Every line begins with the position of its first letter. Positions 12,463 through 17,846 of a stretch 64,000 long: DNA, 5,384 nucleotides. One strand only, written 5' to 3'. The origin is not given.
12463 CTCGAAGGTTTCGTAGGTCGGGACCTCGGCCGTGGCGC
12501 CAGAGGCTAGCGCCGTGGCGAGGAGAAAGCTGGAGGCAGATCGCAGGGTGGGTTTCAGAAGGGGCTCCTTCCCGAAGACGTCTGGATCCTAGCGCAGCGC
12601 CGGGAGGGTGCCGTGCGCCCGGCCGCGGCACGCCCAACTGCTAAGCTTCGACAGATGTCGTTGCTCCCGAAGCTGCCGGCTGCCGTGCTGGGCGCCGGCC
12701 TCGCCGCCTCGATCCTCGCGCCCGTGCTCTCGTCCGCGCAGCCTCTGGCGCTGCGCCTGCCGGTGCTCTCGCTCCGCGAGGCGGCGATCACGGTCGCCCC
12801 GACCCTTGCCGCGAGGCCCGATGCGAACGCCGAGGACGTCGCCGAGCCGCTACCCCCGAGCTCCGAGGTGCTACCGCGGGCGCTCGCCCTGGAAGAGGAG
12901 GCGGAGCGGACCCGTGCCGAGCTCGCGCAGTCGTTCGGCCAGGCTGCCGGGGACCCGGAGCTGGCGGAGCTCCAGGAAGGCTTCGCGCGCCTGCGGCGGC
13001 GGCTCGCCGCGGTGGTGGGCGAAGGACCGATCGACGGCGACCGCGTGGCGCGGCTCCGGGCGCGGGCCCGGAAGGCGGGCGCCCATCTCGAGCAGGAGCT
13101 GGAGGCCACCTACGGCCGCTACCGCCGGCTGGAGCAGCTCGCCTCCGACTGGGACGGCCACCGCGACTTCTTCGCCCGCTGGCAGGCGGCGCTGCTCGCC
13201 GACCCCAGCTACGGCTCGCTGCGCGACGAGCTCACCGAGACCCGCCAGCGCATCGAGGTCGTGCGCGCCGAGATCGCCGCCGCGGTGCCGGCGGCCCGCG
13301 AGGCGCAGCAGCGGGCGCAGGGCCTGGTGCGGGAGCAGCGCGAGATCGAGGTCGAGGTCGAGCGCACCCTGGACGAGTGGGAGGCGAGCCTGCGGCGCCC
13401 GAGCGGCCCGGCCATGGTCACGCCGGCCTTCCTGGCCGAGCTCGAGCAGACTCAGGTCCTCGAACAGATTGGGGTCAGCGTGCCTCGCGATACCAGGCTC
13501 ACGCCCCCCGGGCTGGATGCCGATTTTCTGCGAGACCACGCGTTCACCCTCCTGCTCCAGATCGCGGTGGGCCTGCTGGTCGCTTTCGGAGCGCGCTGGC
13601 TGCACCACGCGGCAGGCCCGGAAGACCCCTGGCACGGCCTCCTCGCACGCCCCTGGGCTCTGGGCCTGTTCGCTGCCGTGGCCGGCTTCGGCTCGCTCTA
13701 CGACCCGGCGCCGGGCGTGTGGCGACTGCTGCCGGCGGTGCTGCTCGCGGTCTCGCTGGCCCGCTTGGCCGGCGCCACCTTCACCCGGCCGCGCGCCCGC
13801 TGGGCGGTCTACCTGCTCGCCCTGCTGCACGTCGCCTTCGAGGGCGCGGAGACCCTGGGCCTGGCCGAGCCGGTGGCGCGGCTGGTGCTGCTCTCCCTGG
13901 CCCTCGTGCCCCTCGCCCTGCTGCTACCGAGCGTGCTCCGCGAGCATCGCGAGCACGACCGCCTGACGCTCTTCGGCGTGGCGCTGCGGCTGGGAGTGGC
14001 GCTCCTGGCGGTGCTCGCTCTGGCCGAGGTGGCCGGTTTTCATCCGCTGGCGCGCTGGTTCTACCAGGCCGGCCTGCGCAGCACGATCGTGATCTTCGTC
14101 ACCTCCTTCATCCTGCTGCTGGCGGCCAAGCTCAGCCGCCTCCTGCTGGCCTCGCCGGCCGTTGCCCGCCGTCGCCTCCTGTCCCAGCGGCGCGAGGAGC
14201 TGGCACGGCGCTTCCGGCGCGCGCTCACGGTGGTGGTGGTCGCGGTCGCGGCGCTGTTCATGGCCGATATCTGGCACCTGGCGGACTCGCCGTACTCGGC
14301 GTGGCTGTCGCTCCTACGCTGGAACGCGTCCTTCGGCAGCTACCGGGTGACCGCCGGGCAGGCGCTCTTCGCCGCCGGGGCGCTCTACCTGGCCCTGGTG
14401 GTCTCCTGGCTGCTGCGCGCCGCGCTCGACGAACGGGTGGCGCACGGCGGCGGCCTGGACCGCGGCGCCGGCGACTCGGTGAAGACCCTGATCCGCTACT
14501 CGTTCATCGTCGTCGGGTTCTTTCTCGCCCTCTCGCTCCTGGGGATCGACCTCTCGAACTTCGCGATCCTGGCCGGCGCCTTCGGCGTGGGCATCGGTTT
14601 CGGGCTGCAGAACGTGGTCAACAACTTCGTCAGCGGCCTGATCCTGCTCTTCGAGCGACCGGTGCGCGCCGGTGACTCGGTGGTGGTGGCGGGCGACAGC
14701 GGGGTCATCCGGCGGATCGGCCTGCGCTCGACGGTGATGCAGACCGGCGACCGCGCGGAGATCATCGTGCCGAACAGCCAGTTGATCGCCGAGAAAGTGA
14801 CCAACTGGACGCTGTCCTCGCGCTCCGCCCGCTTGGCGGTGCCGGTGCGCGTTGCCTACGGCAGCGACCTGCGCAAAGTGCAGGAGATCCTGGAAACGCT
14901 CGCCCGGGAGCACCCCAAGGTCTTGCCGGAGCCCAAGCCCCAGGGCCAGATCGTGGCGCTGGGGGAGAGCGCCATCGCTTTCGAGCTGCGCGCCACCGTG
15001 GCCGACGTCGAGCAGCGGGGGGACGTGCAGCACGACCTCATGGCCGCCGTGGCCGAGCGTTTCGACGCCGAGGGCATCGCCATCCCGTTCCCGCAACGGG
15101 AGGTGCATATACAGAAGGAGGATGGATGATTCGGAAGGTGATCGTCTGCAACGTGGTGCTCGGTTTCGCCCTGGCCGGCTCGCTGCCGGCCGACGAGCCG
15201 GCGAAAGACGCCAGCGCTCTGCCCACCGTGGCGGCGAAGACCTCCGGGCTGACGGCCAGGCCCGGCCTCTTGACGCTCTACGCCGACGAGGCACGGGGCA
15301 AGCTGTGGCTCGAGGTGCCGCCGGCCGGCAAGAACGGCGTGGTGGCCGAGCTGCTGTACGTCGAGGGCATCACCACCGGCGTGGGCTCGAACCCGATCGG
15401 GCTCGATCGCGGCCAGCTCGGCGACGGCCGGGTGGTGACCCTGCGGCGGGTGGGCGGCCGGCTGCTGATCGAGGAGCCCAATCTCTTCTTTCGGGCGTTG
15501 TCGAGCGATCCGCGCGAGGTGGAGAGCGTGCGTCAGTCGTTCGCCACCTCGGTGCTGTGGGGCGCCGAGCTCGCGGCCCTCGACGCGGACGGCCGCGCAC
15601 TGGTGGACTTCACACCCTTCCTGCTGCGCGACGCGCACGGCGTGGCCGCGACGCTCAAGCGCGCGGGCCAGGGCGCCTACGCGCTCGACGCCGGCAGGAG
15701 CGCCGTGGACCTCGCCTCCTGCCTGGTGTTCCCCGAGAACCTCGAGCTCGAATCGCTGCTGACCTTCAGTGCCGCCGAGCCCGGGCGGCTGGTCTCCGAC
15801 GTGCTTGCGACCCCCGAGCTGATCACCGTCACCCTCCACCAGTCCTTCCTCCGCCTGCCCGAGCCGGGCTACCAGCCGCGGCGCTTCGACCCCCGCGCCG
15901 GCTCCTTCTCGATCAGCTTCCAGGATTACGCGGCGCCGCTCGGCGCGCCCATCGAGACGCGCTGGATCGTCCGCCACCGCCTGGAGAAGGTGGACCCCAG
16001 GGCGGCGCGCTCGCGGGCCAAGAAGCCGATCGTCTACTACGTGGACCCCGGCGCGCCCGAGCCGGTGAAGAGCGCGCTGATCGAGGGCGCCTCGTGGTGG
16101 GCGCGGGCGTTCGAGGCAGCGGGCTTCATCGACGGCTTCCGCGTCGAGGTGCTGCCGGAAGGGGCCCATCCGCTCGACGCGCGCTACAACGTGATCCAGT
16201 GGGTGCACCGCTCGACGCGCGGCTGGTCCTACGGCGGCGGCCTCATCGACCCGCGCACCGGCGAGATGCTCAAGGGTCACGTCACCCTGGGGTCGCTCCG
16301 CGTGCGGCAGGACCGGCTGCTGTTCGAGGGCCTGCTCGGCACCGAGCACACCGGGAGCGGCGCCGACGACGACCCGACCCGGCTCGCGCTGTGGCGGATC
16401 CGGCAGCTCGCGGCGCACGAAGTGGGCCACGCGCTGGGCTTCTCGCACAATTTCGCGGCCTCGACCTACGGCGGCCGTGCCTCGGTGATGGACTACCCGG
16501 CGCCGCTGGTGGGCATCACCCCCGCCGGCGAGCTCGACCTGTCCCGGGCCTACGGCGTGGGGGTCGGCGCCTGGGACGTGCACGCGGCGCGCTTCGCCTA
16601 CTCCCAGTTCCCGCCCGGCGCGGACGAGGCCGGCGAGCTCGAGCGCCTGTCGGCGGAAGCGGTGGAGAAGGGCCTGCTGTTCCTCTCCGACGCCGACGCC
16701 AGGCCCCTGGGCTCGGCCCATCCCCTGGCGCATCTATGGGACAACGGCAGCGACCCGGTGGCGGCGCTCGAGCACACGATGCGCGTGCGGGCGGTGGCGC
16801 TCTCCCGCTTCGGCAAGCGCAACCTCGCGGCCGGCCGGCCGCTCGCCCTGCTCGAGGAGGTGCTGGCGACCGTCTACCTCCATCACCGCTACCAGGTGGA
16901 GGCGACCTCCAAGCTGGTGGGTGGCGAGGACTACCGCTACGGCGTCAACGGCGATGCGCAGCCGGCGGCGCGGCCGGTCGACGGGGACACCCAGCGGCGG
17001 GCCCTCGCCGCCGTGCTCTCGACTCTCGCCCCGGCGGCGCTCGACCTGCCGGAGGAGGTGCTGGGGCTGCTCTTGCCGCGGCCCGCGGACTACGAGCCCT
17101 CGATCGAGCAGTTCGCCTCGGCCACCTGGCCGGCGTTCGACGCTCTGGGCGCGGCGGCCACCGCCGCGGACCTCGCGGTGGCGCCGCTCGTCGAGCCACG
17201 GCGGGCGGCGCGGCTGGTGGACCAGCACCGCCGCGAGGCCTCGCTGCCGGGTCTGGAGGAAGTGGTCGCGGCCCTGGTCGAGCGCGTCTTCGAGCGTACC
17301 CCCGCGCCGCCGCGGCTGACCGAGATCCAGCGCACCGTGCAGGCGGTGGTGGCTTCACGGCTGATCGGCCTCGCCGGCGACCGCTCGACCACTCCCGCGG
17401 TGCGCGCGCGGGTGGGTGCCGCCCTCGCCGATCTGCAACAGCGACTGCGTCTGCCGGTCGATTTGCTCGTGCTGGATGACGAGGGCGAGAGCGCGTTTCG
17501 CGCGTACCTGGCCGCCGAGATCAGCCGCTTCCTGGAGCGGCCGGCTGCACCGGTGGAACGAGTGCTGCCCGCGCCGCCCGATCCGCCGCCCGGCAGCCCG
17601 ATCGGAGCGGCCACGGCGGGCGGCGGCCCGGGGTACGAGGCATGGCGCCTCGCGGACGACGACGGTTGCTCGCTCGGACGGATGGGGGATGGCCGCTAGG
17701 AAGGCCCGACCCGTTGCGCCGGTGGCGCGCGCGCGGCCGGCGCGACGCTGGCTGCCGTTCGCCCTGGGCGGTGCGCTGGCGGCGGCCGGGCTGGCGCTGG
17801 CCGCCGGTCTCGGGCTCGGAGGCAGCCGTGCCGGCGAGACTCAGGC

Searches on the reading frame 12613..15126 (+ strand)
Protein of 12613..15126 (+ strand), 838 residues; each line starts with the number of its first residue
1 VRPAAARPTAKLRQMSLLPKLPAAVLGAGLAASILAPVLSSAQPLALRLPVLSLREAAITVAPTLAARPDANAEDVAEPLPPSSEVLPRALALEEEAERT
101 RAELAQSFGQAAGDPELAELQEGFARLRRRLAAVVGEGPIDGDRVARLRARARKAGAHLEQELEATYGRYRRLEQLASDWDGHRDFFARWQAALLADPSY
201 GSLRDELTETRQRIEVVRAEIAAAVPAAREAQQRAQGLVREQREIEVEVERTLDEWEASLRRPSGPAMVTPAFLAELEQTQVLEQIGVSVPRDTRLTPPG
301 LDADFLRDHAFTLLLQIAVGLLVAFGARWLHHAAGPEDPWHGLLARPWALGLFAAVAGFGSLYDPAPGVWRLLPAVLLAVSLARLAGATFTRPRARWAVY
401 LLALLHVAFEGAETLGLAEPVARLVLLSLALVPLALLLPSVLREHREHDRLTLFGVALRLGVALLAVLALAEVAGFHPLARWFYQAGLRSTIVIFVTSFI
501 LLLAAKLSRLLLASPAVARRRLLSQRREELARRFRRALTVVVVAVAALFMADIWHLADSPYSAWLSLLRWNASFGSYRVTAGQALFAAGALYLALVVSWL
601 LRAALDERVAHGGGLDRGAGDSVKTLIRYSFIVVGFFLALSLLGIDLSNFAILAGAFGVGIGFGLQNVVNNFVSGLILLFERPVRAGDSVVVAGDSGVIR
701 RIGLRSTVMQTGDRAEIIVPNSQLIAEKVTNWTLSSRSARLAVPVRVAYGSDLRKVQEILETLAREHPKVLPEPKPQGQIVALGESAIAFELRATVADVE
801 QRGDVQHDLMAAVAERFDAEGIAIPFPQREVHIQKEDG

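Call 9: search_protein_families(library=pfam, proteins=[window:12613-15126:+], max_evalue=0.01)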
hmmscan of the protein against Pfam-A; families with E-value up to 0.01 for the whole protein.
window:12613-15126:+ (838 aa): 4 families
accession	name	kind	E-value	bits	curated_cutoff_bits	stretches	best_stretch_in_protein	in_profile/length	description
PF00924.24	MS_channel_2nd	-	4.2e-20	72.1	20.2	1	667-733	1-67/68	Mechanosensitive ion channel, beta-domain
PF21082.3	MS_channel_3rd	-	1.2e-12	48.6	21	1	743-824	3-88/88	Mechanosensitive ion channel MscS, C-terminal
PF21088.3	MS_channel_1st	-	1.3e-05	25.5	23.1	1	625-666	1-42/42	Mechanosensitive ion channel, transmembrane helices 2/3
PF25392.1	MS_channel_TM1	-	0.0051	17.2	27.1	1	488-558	3-75/79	Mechanosensitive ion channel, transmembrane helix 1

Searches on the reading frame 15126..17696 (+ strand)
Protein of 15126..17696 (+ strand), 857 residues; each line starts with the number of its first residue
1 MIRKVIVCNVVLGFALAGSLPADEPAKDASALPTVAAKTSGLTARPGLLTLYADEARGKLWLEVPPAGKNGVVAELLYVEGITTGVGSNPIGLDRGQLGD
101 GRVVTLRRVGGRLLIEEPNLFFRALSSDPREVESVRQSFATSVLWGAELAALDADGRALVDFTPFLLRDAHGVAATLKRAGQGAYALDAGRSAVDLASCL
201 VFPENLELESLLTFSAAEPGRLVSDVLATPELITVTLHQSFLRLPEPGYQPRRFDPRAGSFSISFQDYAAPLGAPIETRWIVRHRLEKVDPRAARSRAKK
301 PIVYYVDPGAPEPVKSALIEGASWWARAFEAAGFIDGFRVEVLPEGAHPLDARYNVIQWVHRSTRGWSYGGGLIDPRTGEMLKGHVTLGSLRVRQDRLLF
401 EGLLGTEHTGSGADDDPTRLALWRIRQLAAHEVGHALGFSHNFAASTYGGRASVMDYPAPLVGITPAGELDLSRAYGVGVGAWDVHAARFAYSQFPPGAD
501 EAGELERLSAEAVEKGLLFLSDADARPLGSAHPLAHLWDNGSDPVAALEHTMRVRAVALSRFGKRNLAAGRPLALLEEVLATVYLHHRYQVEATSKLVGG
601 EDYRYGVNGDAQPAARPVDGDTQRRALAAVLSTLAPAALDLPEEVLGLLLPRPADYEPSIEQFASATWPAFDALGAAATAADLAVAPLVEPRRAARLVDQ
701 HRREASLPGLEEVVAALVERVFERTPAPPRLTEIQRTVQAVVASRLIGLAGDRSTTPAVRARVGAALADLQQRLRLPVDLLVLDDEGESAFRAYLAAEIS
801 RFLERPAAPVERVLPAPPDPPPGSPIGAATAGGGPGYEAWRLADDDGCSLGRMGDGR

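Call 9: search_protein_families(library=pfam, proteins=[window:15126-17696:+], max_evalue=0.01)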
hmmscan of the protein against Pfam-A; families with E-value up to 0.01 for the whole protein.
window:15126-17696:+ (857 aa): 2 families
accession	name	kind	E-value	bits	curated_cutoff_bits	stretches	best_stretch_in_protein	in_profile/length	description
PF16313.11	DUF4953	-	9.8e-61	206.1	24.2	1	415-725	3-313/316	Met-zincin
PF17148.9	DUF5117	-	3e-31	109.1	27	1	96-288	1-188/189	Domain of unknown function (DUF5117)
